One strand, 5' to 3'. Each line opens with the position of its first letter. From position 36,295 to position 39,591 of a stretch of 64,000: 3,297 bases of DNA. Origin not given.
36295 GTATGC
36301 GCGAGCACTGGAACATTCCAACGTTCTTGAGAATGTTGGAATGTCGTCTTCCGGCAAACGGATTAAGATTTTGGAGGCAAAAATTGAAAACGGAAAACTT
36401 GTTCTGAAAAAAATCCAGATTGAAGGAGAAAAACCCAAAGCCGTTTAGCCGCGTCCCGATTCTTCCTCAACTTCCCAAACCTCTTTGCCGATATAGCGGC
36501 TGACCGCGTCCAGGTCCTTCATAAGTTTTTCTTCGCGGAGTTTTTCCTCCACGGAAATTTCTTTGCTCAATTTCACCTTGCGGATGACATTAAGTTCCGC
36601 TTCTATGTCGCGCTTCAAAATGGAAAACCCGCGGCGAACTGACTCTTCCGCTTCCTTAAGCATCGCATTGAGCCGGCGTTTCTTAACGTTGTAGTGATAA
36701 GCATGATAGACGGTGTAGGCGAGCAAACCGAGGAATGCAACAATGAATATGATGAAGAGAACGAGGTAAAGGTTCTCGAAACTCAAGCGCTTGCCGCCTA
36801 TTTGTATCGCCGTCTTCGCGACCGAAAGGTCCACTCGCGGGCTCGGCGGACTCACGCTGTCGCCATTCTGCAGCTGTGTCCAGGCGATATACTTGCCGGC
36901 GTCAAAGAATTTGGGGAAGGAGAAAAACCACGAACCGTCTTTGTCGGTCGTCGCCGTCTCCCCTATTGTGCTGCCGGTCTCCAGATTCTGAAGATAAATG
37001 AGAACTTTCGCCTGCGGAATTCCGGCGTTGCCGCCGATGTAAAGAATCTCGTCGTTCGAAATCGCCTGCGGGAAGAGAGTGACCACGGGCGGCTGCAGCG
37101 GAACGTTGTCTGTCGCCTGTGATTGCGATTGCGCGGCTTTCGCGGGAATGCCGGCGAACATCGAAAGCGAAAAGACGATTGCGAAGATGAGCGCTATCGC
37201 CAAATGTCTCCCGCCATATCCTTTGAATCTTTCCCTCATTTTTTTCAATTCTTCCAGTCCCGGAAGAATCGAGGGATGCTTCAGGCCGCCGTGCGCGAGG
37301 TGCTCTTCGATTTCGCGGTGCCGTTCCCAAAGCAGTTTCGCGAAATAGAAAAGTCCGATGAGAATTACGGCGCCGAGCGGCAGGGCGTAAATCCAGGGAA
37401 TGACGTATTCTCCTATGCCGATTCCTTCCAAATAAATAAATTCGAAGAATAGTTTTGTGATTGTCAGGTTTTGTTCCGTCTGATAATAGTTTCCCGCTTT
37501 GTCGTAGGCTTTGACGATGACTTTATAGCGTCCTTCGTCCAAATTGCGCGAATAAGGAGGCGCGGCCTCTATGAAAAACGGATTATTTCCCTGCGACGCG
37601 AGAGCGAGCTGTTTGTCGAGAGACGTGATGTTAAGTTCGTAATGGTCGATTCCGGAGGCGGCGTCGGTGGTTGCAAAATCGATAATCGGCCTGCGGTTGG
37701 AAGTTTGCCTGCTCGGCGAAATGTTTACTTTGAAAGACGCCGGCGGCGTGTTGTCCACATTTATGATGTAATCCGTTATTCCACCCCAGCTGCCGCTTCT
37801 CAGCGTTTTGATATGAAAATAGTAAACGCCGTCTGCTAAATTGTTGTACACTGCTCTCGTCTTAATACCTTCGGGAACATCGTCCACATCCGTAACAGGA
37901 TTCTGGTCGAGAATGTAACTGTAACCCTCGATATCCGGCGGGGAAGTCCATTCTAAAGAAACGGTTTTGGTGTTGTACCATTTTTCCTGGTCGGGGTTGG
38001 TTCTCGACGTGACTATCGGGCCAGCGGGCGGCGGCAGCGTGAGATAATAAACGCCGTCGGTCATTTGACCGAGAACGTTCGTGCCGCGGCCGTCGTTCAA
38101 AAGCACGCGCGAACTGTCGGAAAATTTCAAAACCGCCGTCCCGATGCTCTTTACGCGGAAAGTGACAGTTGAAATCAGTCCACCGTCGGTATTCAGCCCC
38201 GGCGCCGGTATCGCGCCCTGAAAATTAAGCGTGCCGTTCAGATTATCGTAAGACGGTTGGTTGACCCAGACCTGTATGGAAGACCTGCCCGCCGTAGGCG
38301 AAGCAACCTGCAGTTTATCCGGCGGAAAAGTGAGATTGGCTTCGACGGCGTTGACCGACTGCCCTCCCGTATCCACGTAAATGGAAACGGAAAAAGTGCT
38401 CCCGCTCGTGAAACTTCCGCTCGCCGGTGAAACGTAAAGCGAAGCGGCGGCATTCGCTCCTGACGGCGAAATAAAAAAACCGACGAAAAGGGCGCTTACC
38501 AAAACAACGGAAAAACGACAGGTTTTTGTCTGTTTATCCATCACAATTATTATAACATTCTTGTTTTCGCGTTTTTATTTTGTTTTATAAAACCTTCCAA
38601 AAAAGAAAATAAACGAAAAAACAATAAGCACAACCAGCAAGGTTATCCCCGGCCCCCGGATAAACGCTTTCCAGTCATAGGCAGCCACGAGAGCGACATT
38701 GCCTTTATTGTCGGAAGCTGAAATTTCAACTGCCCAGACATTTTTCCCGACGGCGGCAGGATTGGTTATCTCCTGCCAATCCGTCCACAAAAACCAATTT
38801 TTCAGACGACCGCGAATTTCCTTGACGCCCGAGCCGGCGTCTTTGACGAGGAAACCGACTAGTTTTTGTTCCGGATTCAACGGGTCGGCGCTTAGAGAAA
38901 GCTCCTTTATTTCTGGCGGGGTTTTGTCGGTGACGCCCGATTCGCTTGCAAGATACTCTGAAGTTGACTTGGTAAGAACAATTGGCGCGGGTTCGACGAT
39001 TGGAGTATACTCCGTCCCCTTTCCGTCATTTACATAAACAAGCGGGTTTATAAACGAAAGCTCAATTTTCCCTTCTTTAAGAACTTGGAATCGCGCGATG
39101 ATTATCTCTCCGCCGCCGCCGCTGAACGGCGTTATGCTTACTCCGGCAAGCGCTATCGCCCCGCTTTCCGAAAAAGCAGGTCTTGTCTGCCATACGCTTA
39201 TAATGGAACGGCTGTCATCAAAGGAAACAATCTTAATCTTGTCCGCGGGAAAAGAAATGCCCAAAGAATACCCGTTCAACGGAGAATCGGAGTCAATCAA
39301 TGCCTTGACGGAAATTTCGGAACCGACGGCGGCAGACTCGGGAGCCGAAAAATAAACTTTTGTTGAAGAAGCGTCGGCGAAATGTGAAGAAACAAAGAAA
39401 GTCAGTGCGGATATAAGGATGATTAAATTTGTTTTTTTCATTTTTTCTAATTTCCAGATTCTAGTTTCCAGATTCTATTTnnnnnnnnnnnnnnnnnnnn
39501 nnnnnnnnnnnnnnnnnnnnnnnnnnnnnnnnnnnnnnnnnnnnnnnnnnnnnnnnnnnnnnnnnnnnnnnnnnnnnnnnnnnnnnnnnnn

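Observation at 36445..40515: Cohesin-dockerin pair in a putative small-genome bacterium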

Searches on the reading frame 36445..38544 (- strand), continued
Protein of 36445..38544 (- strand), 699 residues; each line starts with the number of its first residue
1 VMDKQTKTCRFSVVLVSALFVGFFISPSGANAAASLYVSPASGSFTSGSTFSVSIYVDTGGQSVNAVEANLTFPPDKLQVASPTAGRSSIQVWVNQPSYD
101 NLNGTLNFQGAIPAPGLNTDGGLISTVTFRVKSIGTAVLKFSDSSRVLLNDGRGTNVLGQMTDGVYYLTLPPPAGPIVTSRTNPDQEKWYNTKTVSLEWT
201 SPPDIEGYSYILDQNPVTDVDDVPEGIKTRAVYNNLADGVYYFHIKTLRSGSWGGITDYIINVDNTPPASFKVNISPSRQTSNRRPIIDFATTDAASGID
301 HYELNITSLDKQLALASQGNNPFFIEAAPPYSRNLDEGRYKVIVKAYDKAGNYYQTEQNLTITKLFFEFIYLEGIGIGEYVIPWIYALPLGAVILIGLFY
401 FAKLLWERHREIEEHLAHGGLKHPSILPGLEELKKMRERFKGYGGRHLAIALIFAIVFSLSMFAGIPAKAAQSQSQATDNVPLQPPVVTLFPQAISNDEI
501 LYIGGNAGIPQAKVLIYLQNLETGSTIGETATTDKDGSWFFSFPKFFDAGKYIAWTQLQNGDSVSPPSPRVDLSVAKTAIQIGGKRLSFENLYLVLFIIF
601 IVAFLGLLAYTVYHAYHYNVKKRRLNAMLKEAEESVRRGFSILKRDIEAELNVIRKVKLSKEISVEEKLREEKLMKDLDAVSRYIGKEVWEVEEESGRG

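Call 83: search_protein_representatives(alignment_id=A1)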
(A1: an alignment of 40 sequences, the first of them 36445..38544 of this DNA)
Query: 40 sequences, 697 profile positions. Proteins with E-value up to 0.001 (for the whole library): 15212; up to 1e-10: 8157; up to 1e-30: 2643. The best 150 are listed.
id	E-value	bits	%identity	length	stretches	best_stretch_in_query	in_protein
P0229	0.0e+00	1292.4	-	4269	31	262-357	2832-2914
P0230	0.0e+00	1266.3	-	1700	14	173-271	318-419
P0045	0.0e+00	1094.9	-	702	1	8-693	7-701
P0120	6.6e-298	1006.0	-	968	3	6-693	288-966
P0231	4.1e-285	963.8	-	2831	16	174-268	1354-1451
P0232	7.0e-271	916.7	-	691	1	7-694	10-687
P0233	9.9e-258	873.2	-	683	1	7-691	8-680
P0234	2.8e-256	868.5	-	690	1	14-692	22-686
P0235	4.2e-251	851.4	-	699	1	8-693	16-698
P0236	5.7e-247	837.7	-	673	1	20-693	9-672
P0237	6.8e-246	834.1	-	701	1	5-694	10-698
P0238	1.9e-244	829.3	-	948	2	14-692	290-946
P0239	6.0e-244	827.7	-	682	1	12-692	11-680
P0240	6.0e-238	807.8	-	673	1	31-690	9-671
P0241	1.2e-236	803.6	-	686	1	14-692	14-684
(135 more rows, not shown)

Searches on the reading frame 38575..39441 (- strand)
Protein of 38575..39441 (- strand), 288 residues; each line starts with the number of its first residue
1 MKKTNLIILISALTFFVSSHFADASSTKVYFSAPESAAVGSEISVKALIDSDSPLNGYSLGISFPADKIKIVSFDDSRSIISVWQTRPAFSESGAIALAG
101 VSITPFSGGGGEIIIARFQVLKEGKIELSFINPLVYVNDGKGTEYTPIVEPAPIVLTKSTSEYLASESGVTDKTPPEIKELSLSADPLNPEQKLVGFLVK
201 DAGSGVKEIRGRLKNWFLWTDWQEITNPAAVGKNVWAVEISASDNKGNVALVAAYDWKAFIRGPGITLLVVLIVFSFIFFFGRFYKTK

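Call 3: search_protein_families(library=pfam, proteins=[window:38575-39441:-], max_evalue=1)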
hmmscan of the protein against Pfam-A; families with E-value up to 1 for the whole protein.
window:38575-39441:- (288 aa): 1 family
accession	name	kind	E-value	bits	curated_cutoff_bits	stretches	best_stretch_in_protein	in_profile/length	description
PF24893.1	DUF7743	-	0.021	15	27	1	171-210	2-39/120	Domain of unknown function (DUF7743)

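Call 4: search_protein_families(library=ncbifam, proteins=[window:38575-39441:-], max_evalue=1)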
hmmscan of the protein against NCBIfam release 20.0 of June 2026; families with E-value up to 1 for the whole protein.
window:38575-39441:- (288 aa): 1 family
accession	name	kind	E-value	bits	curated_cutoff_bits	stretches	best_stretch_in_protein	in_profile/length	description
NF047446.1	barrel_OmpL47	domain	0.00056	20.3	40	1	200-252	12-61/68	OmpL47-type beta-barrel domain-containing protein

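Call 10: search_solved_structures(query=window:38575-39441:-, max_evalue=1, show_alignments=2)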
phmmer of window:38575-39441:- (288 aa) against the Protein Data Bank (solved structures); distinct sequences matched with E-value up to 1: 0.

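Call 34: search_protein_families(library=pfam, alignment_id=A2, max_evalue=0.01)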
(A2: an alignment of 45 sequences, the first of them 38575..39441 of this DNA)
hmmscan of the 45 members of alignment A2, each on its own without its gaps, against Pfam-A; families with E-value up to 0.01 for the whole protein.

A. member 1, window:38575-39441:- (288 aa): 0 families

B. families by the number of members that match (of 45 scanned): 2 families
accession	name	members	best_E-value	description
PF00963.24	Cohesin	9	8.3e-07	Cohesin domain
PF24893.1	DUF7743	6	0.00065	Domain of unknown function (DUF7743)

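Call 36: find_homologous_proteins(query=window:38575-39441:-)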
Query window:38575-39441:- (288 aa): 1 proteins with E <= 0.001 among 2346 candidates.
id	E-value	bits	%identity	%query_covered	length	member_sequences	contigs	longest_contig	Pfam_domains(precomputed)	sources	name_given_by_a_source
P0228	1.1e-182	624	100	100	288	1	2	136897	-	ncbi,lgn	-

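Call 38: search_solved_structures(query=A2, max_evalue=1, show_alignments=1)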
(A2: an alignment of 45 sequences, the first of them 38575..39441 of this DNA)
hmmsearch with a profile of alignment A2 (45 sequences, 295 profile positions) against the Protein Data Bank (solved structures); distinct sequences matched with E-value up to 1: 12.
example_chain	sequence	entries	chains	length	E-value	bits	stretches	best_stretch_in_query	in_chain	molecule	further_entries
5aoz_A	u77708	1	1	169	8.4e-05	25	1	20-77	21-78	PUTATIVE CELLULOSOMAL SCAFFOLDIN PROTEIN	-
5m2o_A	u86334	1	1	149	0.00023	23.6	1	24-77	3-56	Putative cellulosomal scaffoldin protein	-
2jh2_A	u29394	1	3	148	0.0021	20.4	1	27-161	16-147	O-GLCNACASE NAGJ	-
2w1n_A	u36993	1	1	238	0.0022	20.3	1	28-164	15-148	O-GLCNACASE NAGJ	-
2o4e_A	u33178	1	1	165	0.0026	20.1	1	27-161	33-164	O-GlcNAcase nagJ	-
2ozn_A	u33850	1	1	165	0.0041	19.4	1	28-161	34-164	O-GlcNAcase nagJ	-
5m2s_A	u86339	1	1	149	0.11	14.7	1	24-77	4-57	Putative cellulosomal scaffoldin protein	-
4jgu_A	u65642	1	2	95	0.56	12.4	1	204-259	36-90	ColH protein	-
8qfa_A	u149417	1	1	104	0.74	12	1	223-278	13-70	FHA protein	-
8sx0_A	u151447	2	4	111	0.8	11.9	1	222-278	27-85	Filamentous hemagglutinin | Filamentous hemagglutinin/adhesin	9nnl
9lqj_A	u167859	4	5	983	0.85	11.8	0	155-259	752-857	Collagenase ColH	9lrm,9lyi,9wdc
9lrk_A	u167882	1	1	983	0.85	11.8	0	155-259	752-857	Collagenase ColH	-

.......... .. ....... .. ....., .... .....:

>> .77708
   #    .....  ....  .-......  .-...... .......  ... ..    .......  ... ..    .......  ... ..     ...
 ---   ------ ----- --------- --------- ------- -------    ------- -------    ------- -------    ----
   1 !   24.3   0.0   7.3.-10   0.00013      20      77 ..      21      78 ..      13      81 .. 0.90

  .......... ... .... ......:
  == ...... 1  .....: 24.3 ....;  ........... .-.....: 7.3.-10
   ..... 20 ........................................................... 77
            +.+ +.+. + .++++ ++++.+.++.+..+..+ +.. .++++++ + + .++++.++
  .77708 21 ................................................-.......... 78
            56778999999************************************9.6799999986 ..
